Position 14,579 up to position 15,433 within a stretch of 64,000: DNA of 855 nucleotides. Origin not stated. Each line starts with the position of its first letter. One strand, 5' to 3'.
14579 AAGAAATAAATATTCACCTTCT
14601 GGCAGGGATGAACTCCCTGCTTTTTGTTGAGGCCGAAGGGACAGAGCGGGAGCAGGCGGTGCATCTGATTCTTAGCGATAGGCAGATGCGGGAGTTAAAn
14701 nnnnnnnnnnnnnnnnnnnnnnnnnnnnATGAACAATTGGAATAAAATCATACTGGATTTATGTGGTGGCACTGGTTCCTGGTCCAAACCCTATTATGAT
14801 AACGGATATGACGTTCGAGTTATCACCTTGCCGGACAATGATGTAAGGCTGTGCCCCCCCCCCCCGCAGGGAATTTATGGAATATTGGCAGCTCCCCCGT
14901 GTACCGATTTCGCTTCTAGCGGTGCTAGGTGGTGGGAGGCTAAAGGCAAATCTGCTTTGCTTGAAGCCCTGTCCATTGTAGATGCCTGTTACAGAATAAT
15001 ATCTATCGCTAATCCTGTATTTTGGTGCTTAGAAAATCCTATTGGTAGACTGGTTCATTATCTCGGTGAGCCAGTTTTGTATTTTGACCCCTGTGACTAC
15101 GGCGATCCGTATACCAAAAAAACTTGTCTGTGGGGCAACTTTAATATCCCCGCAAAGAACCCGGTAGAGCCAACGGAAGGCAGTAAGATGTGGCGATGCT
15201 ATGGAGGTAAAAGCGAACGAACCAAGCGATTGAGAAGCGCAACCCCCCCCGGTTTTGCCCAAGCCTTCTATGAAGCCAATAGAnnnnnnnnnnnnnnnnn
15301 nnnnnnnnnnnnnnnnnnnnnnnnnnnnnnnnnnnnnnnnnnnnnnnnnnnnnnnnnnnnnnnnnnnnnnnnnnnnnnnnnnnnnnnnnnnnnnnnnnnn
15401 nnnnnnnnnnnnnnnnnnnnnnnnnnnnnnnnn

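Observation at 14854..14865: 12-nt poly-C tract inside a minimal C5-methyltransferase-like gene: possible phase-variable DNA modification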

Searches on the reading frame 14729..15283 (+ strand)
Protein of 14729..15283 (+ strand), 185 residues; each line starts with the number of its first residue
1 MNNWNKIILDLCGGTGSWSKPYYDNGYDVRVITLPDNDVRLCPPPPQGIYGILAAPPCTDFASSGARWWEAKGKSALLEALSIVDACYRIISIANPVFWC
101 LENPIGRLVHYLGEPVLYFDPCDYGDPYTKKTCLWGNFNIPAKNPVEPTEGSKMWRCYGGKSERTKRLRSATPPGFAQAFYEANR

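Call 3: search_protein_families(library=pfam, proteins=[window:14729-15283:+], max_evalue=1)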
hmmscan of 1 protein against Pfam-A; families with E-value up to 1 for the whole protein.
window:14729-15283:+ (185 aa): 1 family
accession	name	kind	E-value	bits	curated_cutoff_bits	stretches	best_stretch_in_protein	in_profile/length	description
PF00145.23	DNA_methylase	-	0.17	11.7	22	1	49-103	62-110/324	C-5 cytosine-specific DNA methylase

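Call 4: search_protein_families(library=phrogs, proteins=[window:14729-15283:+], max_evalue=0.01)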
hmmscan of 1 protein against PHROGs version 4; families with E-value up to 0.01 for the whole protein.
window:14729-15283:+ (185 aa): 2 families
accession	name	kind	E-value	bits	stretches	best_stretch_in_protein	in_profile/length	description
phrog_757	-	other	9.8e-49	166.7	1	5-184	14-218/247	DNA methyltransferase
phrog_27471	-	unknown function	3e-05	25.2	1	100-180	9-88/93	-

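Call 9: find_homologous_proteins(query=window:14729-15283:+)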
Query window:14729-15283:+ (185 aa): 7990 proteins with E <= 0.001 among 8000 candidates; the best 120 are listed.
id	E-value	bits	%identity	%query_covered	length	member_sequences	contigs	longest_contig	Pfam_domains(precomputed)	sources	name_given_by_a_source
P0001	9.7e-118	409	94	100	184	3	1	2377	-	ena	-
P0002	8.9e-93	328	72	98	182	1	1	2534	-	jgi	jgi:hypothetical protein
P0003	9.1e-93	328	75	100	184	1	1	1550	-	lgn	-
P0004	1.5e-91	324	74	98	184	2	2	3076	-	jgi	jgi:hypothetical protein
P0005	6.8e-90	318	70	100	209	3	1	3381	-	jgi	jgi:hypothetical protein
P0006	7.8e-90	318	73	100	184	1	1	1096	-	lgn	-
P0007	1.0e-89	318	74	98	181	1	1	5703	-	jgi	jgi:hypothetical protein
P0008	3.0e-89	316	71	98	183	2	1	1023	-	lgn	-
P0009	4.4e-89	316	70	98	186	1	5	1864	-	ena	-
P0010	5.0e-89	315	73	100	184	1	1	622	-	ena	-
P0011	5.8e-89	315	71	100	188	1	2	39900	-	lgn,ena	-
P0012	1.6e-88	314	71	99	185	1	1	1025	-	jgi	jgi:hypothetical protein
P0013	1.6e-88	314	70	98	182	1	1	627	-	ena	-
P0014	7.2e-88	312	73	99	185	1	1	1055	-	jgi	jgi:hypothetical protein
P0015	1.1e-87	311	69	99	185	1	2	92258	-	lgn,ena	-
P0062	1.4e-81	291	69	97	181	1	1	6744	PF00145.24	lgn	-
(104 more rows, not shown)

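Call 12: find_encoding_contigs(protein=P0001, flank=10000)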
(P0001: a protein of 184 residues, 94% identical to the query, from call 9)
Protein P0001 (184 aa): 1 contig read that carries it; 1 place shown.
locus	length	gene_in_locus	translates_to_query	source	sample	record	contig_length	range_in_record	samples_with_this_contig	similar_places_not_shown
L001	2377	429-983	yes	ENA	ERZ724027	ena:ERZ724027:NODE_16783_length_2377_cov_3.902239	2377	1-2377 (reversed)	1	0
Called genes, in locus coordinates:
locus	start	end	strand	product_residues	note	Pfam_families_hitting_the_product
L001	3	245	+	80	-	?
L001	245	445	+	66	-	-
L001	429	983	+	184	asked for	-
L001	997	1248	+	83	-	-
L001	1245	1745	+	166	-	-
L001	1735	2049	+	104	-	PF01555:N6_N4_Mtase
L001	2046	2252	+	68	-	-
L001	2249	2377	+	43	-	?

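Call 13: find_encoding_contigs(protein=window:14729-15283:+, flank=10000)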
Protein window:14729-15283:+ (185 aa): 3 contigs read that carry it; 1 place shown.
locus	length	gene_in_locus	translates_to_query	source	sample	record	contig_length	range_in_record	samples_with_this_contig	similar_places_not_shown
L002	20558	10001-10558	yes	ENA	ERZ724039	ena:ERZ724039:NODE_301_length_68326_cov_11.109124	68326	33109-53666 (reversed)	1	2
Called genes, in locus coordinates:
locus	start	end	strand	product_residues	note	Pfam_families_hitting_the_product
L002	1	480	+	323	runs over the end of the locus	PF03837:RecT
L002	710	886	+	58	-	-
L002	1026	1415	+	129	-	-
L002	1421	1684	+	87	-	-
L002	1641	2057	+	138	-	-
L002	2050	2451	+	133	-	PF06725:3D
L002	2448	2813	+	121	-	-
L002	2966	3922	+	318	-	PF01507:PAPS_reduct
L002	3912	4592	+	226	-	-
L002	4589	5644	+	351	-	-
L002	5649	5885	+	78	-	-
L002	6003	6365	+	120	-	PF27127:YfdP (weak)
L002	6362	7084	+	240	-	-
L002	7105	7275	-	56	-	PF12651:RHH_3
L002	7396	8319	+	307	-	PF09681:Phage_rep_org_N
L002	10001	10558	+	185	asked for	-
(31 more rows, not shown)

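Call 18: find_related_loci(query=A1, collection=viral_contigs, flank=3000)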
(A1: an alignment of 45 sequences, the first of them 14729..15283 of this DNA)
Query A1 (185 aa) in viral_contigs; peptide patterns used: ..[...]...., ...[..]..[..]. (x = any residue, [..] = any of these).
599 stretches matched a pattern (row limit reached: there are more); 511 encode a relative of the query (tblastn E <= 1e-3); the best 80 are kept; 80 distinct loci.
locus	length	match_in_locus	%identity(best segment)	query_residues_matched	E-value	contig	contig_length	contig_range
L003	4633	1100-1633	71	5-185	1e-81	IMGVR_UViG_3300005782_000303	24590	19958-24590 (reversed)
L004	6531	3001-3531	67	5-185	4e-80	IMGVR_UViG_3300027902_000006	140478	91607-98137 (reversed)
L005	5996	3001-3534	67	5-185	6e-80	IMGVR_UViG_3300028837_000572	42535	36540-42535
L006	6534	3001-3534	67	5-185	2e-79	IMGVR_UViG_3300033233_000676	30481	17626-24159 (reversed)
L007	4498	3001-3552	68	1-185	2e-78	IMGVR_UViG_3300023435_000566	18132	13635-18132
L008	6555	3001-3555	64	1-185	2e-76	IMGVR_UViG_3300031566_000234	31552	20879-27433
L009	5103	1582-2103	65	5-178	1e-76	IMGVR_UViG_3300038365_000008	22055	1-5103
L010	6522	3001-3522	65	5-178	1e-76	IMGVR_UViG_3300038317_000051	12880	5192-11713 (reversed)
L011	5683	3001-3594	64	6-185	2e-76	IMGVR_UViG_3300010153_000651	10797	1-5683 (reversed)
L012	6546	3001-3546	64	1-185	4e-76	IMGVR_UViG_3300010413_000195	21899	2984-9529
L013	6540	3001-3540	67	3-185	9e-76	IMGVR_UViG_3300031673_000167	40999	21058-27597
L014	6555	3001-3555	64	1-185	6e-76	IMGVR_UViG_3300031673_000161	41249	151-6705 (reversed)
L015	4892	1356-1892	61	5-185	2e-75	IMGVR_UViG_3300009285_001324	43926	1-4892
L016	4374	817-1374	66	5-185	2e-75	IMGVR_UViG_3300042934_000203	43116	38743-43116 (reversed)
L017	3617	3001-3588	59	5-185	6e-75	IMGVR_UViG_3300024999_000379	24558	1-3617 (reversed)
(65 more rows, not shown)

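Call 22: search_protein_families(library=ncbifam, proteins=[window:14729-15283:+], max_evalue=0.1)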
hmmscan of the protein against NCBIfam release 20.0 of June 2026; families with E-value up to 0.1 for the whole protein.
window:14729-15283:+ (185 aa): 0 families

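Call 23: search_solved_structures(query=A1, max_evalue=10, show_alignments=3)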
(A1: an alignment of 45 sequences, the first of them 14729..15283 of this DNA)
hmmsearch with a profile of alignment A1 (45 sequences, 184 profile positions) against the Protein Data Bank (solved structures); distinct sequences matched with E-value up to 10: 5.
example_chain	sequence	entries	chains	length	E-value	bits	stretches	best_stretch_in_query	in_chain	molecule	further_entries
5xg5_A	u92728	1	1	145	0.031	17.1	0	114-155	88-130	MITSUBA-1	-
1dct_A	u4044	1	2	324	0.17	14.7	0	19-50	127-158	PROTEIN (MODIFICATION METHYLASE HAEIII)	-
2avn_A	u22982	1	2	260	0.29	14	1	8-50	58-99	ubiquinone/menaquinone biosynthesis methyltransferase-related protein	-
3g7u_A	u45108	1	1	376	0.56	13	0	42-107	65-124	Cytosine-specific methyltransferase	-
3ubt_Y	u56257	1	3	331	1.4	11.7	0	19-50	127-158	Modification methylase HaeIII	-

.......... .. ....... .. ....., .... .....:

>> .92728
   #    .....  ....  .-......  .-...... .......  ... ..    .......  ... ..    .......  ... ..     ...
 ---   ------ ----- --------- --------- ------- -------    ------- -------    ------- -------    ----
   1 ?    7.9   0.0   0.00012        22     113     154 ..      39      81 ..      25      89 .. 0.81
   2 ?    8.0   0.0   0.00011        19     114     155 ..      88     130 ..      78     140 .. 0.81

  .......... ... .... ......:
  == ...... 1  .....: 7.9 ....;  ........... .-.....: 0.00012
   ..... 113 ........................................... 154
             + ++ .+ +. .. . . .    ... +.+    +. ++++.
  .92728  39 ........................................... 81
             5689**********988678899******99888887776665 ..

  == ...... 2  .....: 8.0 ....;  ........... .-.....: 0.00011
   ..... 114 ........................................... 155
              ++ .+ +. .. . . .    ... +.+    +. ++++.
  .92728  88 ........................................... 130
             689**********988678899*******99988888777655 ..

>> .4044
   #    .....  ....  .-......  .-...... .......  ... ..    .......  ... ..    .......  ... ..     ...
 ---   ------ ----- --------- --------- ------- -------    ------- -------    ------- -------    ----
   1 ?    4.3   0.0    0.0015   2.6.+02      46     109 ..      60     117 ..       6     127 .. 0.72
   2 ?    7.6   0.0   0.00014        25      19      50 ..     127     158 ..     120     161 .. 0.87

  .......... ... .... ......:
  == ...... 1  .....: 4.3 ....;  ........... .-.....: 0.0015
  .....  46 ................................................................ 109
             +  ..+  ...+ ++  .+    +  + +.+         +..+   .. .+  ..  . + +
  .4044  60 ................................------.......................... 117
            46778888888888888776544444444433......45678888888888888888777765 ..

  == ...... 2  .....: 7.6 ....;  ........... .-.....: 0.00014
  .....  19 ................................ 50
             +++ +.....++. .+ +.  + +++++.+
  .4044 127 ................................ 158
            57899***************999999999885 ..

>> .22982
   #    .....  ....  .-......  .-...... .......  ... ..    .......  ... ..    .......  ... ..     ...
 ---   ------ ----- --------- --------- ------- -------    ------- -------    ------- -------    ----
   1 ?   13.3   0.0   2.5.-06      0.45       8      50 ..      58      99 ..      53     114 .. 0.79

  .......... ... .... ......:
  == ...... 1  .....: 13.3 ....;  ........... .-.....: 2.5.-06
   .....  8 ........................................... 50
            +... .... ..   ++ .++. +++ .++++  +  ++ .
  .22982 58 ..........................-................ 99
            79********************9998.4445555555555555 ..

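Call 32: search_dna_similar(query=window:14729-15283:+, collection=phages, mode=protein, max_rows=40)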
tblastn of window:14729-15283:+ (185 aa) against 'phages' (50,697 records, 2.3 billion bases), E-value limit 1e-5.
Records with a match: 1527; places in all: 1533; records where one place covers at least 80% of the query: 551.
Best place of each record, by identity: <60% 1527.
By first word of the organism name: Escherichia 568; Klebsiella 521; Salmonella 107; Campylobacter 36; Shigella 35; Vibrio 30; Enterobacter 25; Cronobacter 20; Citrobacter 18; Arthrobacter 13; and 49 more.
By host as written in the record: Klebsiella pneumoniae 214; Escherichia coli 210; - 164; Escherichia coli K-12 MG1655 74; Escherichia coli K-12 37; Campylobacter jejuni 35; Escherichia coli O157:H7 15; Escherichia sp. 14; and 351 more.
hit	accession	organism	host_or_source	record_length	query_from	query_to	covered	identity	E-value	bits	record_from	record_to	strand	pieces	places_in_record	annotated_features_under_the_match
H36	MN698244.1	Pelagibacter phage HTVC106P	Candidatus Pelagibacter sp. HTCC7211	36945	5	184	97%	57.4%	3e-65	221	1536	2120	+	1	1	hypothetical protein | alternative ribosome-rescue factor A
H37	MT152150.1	Pseudomonas phage 8P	Pseudomonas stutzeri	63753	3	184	98%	41.5%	2e-33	130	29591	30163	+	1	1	structural protein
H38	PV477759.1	Mycobacterium phage JIND1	Mycobacterium sp.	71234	6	185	97%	38.7%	9e-26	108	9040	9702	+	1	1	DNA methyltransferase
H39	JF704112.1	Mycobacterium phage Send513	Mycobacterium smegmatis mc2 155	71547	6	185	97%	38.3%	8e-26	108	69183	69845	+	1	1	92: methyltransferase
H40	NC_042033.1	Mycobacterium phage Send513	Mycobacterium smegmatis mc2 155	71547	6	185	97%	38.3%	8e-26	108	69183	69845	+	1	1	92: DNA methyltransferase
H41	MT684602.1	Mycobacterium phage Rope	Mycobacterium smegmatis mc#155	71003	6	185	97%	38.3%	2e-25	107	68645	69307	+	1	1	92: DNA methylase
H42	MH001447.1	Mycobacterium phage Nilo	Mycobacterium smegmatis mc2 155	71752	6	185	97%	38.3%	2e-25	107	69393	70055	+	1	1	96: methyltransferase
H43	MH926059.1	Mycobacterium phage Riparian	Mycobacterium smegmatis mc2155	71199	6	185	97%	38.3%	4e-25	106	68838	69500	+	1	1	95: methyltransferase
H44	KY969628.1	Mycobacterium phage Zenon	Mycobacterium smegmatis mc#155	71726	6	185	97%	38.3%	4e-25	106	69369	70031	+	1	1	methyltransferase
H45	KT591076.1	Mycobacterium phage Weiss13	Mycobacterium smegmatis mc2 155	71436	6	185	97%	37.8%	1e-25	107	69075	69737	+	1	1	methyltransferase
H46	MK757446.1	Mycobacterium phage Candle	Mycobacterium smegmatis mc#155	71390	6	185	97%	37.8%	4e-25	106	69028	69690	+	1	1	89: methyltransferase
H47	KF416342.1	Mycobacterium phage Papyrus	Mycobacterium smegmatis mc2 155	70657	6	185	97%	37.4%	1e-24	105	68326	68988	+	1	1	93: methyltransferase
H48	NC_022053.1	Mycobacterium phage Papyrus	Mycobacterium smegmatis mc2 155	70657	6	185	97%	37.4%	1e-24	105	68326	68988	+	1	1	93: DNA methyltransferase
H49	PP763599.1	Mycobacterium phage MontyDev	Mycobacterium smegmatis mc2155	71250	6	185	97%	36.9%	4e-24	103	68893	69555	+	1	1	95: methyltransferase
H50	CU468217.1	Azospirillum phage Cd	Azospirillum brasilense Cd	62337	7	185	97%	36.5%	1e-22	100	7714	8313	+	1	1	13: hypothetical protein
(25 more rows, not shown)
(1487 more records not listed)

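Call 33: predict_structure(alignment_id=A1)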
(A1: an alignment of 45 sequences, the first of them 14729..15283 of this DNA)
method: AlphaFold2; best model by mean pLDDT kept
length: 185 residues; sequences in the alignment: 45
mean_pLDDT: 86.4   pTM: 0.84
mean pLDDT of the five models: 86.4, 86.3, 84.1, 82.3, 82.1
residues with pLDDT >= 90: 99; 70-90: 58; 50-70: 28; < 50: 0
segments of 3 or more residues with pLDDT < 50: none
pLDDT, mean of each block of 10 residues (from residue 1): 90 79 95 78 87 88 70 85 93 96 90 95 91 96 91 61 71 93 97
secondary structure, 60 per line:
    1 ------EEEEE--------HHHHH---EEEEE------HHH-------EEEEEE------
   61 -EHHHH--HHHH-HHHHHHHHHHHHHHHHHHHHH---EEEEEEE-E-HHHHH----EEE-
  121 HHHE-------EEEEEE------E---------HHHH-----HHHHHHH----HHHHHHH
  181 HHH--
elements in order: E7-11 H20-24 E28-32 E49-54 H63-66 H69-72 H74-94 E98-104 H108-112 E117-119 E132-137 H154-157 H163-169 H174-183

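Call 38: fold_search(model_id=the predicted structure, library=pdb)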
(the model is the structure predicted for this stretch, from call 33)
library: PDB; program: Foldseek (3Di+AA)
matches with E <= 10: 967; with E <= 0.001: 74
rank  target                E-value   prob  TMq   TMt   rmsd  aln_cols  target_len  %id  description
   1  2qrv_A                2.2e-06  1.00  0.57  0.41   8.6       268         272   16  Structure of Dnmt3a-Dnmt3L C-terminal domain complex (released 2007-12-04)
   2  8tdr_A                2.5e-06  1.00  0.60  0.43   6.9       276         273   15  Crystal structure of the methyltransferase domain of DNMT3A homotetramer (released 2024-03-13)
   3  1dct_A                2.6e-06  1.00  0.56  0.34   4.7       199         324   16  DNA (CYTOSINE-5) METHYLASE FROM HAEIII COVALENTLY BOUND TO DNA (released 1995-09-15)
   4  2qrv_D                3.0e-06  1.00  0.59  0.43   8.6       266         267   16  Structure of Dnmt3a-Dnmt3L C-terminal domain complex (released 2007-12-04)
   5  9mpp_K                5.7e-06  1.00  0.48  0.34   9.7       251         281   15  The cryo-EM structure of nucleosome-bound DNA methyltransferases DNMT3A2 and DNMT3L (released 2025-10-08)
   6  8tdr_B                6.0e-06  1.00  0.58  0.41   8.6       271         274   14  Crystal structure of the methyltransferase domain of DNMT3A homotetramer (released 2024-03-13)
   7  6kdt_A                6.4e-06  1.00  0.57  0.41   9.2       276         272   11  Crystal structure of human DNMT3B (Q772R)-DNMT3L complex (released 2020-02-19)
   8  2qrv_E                1.0e-05  1.00  0.60  0.43   6.9       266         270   16  Structure of Dnmt3a-Dnmt3L C-terminal domain complex (released 2007-12-04)
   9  4u7p_A                1.9e-05  1.00  0.58  0.28   8.9       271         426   14  Crystal structure of DNMT3A-DNMT3L complex (released 2014-11-12)
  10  8te3_A                1.9e-05  1.00  0.50  0.36   9.7       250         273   13  Crystal structure of the methyltransferase domain of R882C/R676K DNMT3A homotetramer (released 2024-03-13)
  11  7v0e_B                1.9e-05  1.00  0.39  0.28   7.6       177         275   14  Crystal structure of the macro-oligomeric form of DNMT3B methyltransferase domain. (released 2022-06-22)
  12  7v0e_C                2.3e-05  1.00  0.52  0.37   9.2       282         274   12  Crystal structure of the macro-oligomeric form of DNMT3B methyltransferase domain. (released 2022-06-22)
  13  6u8p_A                2.3e-05  1.00  0.51  0.35   9.1       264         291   12  Crystal structure of DNMT3B-DNMT3L in complex with CpGpA DNA (released 2020-06-10)
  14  8tdr_D                2.3e-05  1.00  0.48  0.34   9.8       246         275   13  Crystal structure of the methyltransferase domain of DNMT3A homotetramer (released 2024-03-13)
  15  7v0e_H                2.5e-05  1.00  0.50  0.37   9.1       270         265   12  Crystal structure of the macro-oligomeric form of DNMT3B methyltransferase domain. (released 2022-06-22)
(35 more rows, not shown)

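Call 44: find_related_loci(query=A1, collection=genome_contigs, flank=3000)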
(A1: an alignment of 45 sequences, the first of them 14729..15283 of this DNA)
Query A1 (185 aa) in genome_contigs; peptide patterns used: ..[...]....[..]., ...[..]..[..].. (x = any residue, [..] = any of these).
144 stretches matched a pattern; 127 encode a relative of the query (tblastn E <= 1e-3); the best 80 are kept; 80 distinct loci.
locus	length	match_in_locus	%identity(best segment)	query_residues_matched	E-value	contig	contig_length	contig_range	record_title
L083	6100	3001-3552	99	1-185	1e-122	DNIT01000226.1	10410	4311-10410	MAG TPA_asm: Pelotomaculum sp. isolate UBA10960 contig_31550, whole genome shotgun sequence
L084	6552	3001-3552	65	2-185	3e-81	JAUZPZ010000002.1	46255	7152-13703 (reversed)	MAG: Bacillota bacterium isolate bin176(16d) OKHGLKGO_2, whole genome shotgun sequence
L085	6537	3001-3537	67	5-185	7e-81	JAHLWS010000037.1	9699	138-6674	MAG: Promethearchaeota archaeon isolate 33X4 k141_37266, whole genome shotgun sequence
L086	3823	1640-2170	64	6-185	4e-76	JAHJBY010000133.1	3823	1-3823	MAG: Candidatus Omnitrophota bacterium isolate Modern_marine.mb.279 Modern_marine.mb.279_k141_2009810, whole genome shot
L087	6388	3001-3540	64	5-184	1e-74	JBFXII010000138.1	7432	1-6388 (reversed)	MAG: Desulfomonilaceae bacterium isolate CA_2019_TPIn_24 NODE_39710_length_7432_cov_3.220945_TPIn, whole genome shotgun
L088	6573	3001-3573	62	2-185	2e-71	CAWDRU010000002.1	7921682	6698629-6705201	MAG: Blastocatellia bacterium isolate MFD04935.bin.1.50 genome assembly, contig: contig_540, whole genome shotgun sequen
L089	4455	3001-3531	59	5-184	6e-71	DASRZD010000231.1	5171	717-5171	MAG TPA_asm: Armatimonadota bacterium isolate SMAG_U14142 k141_1025768, whole genome shotgun sequence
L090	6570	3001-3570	60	3-185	8e-71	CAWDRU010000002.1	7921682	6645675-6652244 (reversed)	MAG: Blastocatellia bacterium isolate MFD04935.bin.1.50 genome assembly, contig: contig_540, whole genome shotgun sequen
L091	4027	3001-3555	62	3-184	1e-69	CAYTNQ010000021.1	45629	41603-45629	MAG TPA_asm: uncultured Anaerolineales bacterium isolate binchicken_co294_35 genome assembly, contig: NODE_1203_length_4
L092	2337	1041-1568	60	5-185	1e-70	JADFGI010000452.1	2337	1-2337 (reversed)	MAG: Nitrospinota bacterium isolate B2T1L10 B2T1L10_NODE99131, whole genome shotgun sequence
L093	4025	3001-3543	61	3-185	2e-68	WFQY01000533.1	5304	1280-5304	MAG: Phycisphaerae bacterium isolate S014_18 k151_8627, whole genome shotgun sequence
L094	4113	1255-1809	55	1-185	1e-64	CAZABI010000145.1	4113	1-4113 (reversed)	MAG TPA_asm: uncultured Dehalococcoidales bacterium isolate SRP178699_co2_402 genome assembly, contig: NODE_28950_length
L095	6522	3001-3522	56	7-184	3e-61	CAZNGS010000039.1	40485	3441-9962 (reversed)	MAG TPA_asm: uncultured candidatus Brocadiaceae bacterium isolate SRP141376_co1_16 genome assembly, contig: NODE_2314_le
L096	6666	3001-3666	50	1-185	2e-60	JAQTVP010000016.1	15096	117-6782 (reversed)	MAG: Dehalococcoidales bacterium isolate STB_90 NODE_9465_length_15096_cov_3.373839_Sandtown_B, whole genome shotgun seq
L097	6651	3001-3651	50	1-185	2e-59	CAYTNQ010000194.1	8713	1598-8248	MAG TPA_asm: uncultured Anaerolineales bacterium isolate binchicken_co294_35 genome assembly, contig: NODE_7171_length_8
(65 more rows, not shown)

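Call 52: list_cluster_members(proteins=[window:14729-15283:+, P0001])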
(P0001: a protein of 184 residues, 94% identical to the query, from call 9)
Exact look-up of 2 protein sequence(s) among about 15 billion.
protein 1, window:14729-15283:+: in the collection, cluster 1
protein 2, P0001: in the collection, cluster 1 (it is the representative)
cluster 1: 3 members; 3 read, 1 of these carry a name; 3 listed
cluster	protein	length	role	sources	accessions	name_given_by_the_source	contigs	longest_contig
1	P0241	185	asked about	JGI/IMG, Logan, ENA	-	-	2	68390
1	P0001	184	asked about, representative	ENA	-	-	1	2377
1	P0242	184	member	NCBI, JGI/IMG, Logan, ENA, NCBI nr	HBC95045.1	MAG TPA: DNA cytosine methyltransferase [Pelotomaculum sp.] | DNA cytosine methyltransferase [Pelotomaculum sp.]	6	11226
